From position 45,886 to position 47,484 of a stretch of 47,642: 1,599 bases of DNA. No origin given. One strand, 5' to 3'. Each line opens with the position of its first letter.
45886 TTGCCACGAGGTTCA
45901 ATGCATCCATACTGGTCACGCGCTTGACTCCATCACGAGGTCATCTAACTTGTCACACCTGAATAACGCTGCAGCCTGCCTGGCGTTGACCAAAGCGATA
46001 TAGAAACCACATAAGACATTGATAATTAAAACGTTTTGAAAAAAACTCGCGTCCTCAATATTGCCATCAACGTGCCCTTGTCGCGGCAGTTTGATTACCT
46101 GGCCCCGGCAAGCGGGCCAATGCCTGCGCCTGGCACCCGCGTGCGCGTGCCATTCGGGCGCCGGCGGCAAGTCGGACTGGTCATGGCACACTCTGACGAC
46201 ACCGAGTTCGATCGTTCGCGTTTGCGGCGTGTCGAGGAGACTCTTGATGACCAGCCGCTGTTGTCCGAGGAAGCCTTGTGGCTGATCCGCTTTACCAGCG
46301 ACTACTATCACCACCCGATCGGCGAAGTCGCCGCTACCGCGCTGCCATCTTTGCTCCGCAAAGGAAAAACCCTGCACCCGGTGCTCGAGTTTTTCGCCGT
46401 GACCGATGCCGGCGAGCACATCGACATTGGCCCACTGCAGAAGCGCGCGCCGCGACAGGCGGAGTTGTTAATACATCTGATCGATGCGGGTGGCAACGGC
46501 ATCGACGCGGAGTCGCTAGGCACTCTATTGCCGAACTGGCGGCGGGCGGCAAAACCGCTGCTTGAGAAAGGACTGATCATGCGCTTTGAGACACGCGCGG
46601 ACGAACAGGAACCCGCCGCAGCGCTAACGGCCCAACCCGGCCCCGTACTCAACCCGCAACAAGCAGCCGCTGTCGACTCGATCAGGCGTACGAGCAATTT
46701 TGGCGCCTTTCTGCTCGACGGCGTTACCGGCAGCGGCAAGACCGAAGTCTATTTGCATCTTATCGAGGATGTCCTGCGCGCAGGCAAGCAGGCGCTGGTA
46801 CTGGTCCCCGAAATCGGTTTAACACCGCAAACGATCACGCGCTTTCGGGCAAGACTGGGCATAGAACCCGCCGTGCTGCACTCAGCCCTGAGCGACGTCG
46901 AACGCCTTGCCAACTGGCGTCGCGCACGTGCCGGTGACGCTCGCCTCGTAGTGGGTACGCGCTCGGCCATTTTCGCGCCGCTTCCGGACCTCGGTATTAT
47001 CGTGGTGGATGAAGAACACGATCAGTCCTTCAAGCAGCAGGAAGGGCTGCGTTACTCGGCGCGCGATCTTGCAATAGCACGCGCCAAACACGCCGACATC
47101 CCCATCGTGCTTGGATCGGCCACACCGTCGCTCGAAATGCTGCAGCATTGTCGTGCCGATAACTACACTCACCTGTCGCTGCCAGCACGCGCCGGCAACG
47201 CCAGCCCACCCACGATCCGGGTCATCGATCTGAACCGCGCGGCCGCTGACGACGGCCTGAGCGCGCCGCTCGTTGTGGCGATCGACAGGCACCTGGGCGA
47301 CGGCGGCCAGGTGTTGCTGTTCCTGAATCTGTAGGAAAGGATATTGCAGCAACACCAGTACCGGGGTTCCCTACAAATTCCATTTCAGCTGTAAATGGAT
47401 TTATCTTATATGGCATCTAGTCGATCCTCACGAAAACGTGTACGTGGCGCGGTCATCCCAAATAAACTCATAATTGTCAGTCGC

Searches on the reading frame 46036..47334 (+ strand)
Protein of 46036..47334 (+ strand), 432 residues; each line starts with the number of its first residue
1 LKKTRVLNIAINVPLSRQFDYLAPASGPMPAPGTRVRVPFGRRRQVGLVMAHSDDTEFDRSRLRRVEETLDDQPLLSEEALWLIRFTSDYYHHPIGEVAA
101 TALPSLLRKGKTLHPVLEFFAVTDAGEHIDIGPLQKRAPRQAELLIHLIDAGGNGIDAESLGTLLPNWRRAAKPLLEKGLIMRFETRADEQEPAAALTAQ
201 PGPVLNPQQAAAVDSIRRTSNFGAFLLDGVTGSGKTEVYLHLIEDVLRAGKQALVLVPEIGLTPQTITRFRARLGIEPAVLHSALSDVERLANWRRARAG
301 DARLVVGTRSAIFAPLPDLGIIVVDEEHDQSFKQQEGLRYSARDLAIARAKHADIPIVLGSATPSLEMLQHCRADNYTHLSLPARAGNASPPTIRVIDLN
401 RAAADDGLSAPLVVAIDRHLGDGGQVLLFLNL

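Call 52: search_protein_families(library=pfam, proteins=[window:46036-47334:+], max_evalue=0.001)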
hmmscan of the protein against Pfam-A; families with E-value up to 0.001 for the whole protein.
window:46036-47334:+ (432 aa): 4 families
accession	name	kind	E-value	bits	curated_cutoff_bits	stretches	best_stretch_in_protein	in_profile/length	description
PF17764.6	PriA_3primeBD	-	2.7e-27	94.9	22.7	1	9-104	2-96/96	3'DNA-binding domain (3'BD)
PF00270.35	DEAD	-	4.2e-19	69.3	26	1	207-367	2-162/167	DEAD/DEAH box helicase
PF04851.21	ResIII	-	1.3e-13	51.6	22.5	1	205-365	4-163/164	Type III restriction enzyme, res subunit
PF13604.12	AAA_30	-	0.00053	20.2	27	1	205-331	2-101/191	AAA domain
